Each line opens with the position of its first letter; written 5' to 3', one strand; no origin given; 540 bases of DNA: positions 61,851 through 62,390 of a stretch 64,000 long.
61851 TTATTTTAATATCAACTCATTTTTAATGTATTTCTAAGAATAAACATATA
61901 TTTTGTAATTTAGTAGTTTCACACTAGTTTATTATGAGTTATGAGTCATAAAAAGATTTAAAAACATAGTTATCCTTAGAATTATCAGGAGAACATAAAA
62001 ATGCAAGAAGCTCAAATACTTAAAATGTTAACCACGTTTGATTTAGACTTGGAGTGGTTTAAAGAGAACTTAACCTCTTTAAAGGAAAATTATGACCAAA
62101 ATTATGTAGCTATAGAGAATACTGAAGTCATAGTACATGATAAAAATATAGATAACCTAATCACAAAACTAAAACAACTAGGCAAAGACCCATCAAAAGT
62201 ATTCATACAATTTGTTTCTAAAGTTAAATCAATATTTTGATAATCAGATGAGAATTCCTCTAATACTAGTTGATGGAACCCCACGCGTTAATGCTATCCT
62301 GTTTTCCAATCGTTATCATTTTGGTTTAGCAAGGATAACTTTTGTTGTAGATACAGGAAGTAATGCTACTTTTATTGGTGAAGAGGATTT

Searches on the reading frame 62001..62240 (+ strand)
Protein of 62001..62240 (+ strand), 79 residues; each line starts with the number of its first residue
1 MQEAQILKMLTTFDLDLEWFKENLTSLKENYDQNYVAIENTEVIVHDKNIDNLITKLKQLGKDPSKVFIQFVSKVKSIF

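Call 68: search_protein_families(library=pfam, proteins=[window:62001-62240:+], max_evalue=0.001)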
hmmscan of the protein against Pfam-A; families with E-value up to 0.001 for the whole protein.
window:62001-62240:+ (79 aa): 1 family
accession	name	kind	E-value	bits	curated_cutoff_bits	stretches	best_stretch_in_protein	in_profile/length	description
PF18929.5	DUF5678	-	1.4e-05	25.2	23.2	1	27-73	2-47/49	Family of unknown function (DUF5678)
